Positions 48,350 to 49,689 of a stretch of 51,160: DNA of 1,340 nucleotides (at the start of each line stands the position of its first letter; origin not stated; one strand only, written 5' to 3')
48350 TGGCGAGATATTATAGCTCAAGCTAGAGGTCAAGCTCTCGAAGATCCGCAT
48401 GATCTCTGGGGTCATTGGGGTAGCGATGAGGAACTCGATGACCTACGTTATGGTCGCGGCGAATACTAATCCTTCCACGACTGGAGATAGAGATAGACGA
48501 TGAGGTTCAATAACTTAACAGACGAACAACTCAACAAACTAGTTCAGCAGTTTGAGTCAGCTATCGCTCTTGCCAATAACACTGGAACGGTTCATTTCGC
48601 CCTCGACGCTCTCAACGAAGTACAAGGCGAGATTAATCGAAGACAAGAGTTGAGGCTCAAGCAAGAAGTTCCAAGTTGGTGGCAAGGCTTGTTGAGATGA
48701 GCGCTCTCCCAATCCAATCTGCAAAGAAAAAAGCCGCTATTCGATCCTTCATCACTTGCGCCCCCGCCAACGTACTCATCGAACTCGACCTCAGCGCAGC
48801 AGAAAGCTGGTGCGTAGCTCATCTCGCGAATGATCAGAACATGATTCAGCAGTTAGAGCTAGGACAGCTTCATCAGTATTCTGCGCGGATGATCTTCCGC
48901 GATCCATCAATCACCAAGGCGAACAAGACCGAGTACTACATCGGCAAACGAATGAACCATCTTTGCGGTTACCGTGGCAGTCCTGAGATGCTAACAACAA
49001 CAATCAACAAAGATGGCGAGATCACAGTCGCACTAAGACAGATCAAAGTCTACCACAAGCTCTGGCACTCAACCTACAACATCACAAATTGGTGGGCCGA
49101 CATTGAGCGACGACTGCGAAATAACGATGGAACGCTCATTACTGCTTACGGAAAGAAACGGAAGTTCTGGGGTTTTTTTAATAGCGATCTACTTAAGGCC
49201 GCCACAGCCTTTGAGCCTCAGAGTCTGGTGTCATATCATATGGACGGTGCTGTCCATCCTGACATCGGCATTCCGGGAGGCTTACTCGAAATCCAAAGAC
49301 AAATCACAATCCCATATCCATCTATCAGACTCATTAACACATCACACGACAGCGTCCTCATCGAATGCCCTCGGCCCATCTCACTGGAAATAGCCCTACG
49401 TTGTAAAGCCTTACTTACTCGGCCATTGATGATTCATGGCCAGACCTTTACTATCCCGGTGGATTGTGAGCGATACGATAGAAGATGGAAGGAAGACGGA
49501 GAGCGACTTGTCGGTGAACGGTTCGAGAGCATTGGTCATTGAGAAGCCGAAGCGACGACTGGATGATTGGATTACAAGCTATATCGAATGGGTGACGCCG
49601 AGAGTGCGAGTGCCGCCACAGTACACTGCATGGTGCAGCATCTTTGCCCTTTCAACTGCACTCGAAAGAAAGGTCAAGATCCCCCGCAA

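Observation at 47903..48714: DNA polymerase A split inside the N-x-Q-x-L-P motif by three small ORFs, each preceded by a diverged copy of the split junction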

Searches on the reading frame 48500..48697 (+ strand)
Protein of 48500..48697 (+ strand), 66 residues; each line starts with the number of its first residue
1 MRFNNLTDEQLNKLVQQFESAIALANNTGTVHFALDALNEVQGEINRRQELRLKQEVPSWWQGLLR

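Call 7: search_protein_families(library=pfam, proteins=[window:48500-48697:+], max_evalue=0.1)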
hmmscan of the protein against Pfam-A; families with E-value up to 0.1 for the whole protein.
window:48500-48697:+ (66 aa): 0 families

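Call 43: search_protein_representatives(protein=window:48500-48697:+)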
Query: 66 residues. Proteins with E-value up to 0.001 (for the whole library): 7; up to 1e-10: 2; up to 1e-30: 1. The best 7 are listed.
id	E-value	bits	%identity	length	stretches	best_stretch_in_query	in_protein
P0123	2.7e-36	137.7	100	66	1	1-66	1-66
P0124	6.9e-15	70.5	23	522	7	7-59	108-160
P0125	7.3e-06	42.1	-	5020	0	-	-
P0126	5.7e-05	39.3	34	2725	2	15-52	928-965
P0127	1.1e-04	38.4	31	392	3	6-48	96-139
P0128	2.7e-04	37.2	45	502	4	31-54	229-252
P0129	4.2e-04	36.6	31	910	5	20-48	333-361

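Call 53: search_protein_families(library=phrogs, proteins=[window:48500-48697:+], max_evalue=0.01)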
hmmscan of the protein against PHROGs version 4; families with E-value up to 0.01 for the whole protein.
window:48500-48697:+ (66 aa): 0 families

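Call 64: predict_structure(protein=window:48500-48697:+)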
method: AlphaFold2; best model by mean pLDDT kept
length: 66 residues; sequences in the alignment: 1
mean_pLDDT: 70.5   pTM: 0.40
mean pLDDT of the five models: 70.5, 64.6, 64.5, 63.4, 60.9
residues with pLDDT >= 90: 0; 70-90: 35; 50-70: 29; < 50: 2
segments of 3 or more residues with pLDDT < 50: none
pLDDT, mean of each block of 10 residues (from residue 1): 75 80 67 71 79 61 52
secondary structure, 60 per line:
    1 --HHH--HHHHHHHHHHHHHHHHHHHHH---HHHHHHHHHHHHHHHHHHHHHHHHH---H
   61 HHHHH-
elements in order: H8-28 H32-56 H60-65

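Call 68: fold_search(model_id=the predicted structure, library=viral)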
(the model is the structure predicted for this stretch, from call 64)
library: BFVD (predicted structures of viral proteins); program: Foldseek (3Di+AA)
matches with E <= 10: 299; with E <= 0.001: 0
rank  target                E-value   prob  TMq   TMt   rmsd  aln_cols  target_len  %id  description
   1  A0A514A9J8            2.9e-01  0.99  0.68  0.74   1.7        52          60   23  (no name in the UniProt tables at hand)
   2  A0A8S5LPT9            3.4e-01  0.97  0.64  0.71   2.2        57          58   21  Uncharacterized protein [Siphoviridae sp. ctoiW10]
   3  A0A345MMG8            4.4e-01  0.98  0.70  0.43   1.8        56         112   21  (no name in the UniProt tables at hand)
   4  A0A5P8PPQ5            5.8e-01  0.92  0.65  0.81   2.3        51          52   12  (no name in the UniProt tables at hand)
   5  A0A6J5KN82            6.2e-01  0.77  0.56  0.40   2.8        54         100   20  Uncharacterized protein [uncultured Caudovirales phage]
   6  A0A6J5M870            6.6e-01  0.89  0.62  0.61   2.3        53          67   24  Uncharacterized protein [uncultured Caudovirales phage]
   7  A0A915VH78            7.1e-01  0.95  0.70  0.49   1.8        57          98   23  (no name in the UniProt tables at hand)
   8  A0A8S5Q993            9.3e-01  0.96  0.73  0.66   1.6        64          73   19  Uncharacterized protein [Siphoviridae sp. ctoic9]
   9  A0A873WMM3            9.3e-01  0.63  0.50  0.60   4.6        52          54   19  (no name in the UniProt tables at hand)
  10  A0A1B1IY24            1.2e+00  0.72  0.62  0.69   2.5        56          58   18  Uncharacterized protein [Phage MedPE-SWcel-C56]
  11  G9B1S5                1.3e+00  0.66  0.62  0.61   5.5        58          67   16  Gp174 [Bacillus phage W.Ph.]
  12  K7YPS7                1.3e+00  0.47  0.52  0.54   3.5        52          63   19  (no name in the UniProt tables at hand)
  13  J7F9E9                1.4e+00  0.80  0.62  0.69   1.6        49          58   18  Uncharacterized protein [Agrobacterium phage 7-7-1]
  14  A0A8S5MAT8            1.4e+00  0.25  0.44  0.47   4.5        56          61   18  Chromosome region maintenance protein [Myoviridae sp. ctNQr16]
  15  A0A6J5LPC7            1.5e+00  0.66  0.68  0.59   4.7        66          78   20  Uncharacterized protein [uncultured Caudovirales phage]
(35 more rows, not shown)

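Call 80: find_related_loci(query=A2, collection=viral_contigs, flank=3000)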
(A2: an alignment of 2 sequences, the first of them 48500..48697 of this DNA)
Query A2 (66 aa) in viral_contigs; peptide patterns used: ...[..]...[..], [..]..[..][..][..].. (x = any residue, [..] = any of these).
250 stretches matched a pattern, but none encodes a relative of the query by tblastn (E <= 1e-3).

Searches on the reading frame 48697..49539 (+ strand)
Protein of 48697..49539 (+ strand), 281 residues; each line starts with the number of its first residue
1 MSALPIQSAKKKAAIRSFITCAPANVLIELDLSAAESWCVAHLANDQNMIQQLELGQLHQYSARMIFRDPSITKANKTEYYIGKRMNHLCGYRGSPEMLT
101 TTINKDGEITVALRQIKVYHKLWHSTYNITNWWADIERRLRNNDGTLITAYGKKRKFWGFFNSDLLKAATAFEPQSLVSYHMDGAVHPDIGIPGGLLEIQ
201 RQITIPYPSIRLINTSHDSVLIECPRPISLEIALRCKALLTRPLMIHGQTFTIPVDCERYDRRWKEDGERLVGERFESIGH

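Call 7: search_protein_families(library=pfam, proteins=[window:48697-49539:+], max_evalue=0.1)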
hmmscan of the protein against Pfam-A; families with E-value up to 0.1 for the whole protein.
window:48697-49539:+ (281 aa): 1 family
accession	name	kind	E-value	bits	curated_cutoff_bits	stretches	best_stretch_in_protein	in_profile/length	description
PF00476.26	DNA_pol_A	-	5.4e-11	42.5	34.3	1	4-237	131-354/381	DNA polymerase family A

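Call 47: search_dna_similar(query=window:48697-49539:+, collection=phages, mode=protein, max_rows=30)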
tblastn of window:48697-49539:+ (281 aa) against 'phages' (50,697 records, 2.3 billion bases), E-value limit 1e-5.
Records with a match: 5; places in all: 5; records where one place covers at least 80% of the query: 2.
Best place of each record, by identity: <60% 5.
By first word of the organism name: Microbacterium 3; Desulfofustis 1; Dulem 1.
By host as written in the record: Microbacterium foliorum NRRL B-24224 SEA 2; - 1; Varecia variegata 1; Microbacterium foliorum NRRL B-24224 1.
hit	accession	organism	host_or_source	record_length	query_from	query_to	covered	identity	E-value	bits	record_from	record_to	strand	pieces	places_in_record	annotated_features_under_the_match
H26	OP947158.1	Desulfofustis phage LS06-2018-MD01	-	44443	18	256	85%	24.8%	1e-6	55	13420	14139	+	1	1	DNA polymerase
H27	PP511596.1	Dulem virus 38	Varecia variegata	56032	23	258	84%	24.1%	2e-6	55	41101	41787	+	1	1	polymerase/primase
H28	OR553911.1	Microbacterium phage ChikPic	Microbacterium foliorum NRRL B-24224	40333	28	242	77%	22.0%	8e-6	53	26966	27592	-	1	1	38: DNA polymerase I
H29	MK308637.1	Microbacterium phage Schubert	Microbacterium foliorum NRRL B-24224 SEA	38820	28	233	73%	21.7%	4e-6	54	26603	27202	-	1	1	36: DNA polymerase I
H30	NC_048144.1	Microbacterium phage Schubert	Microbacterium foliorum NRRL B-24224 SEA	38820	28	233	73%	21.7%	4e-6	54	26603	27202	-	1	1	36: DNA polymerase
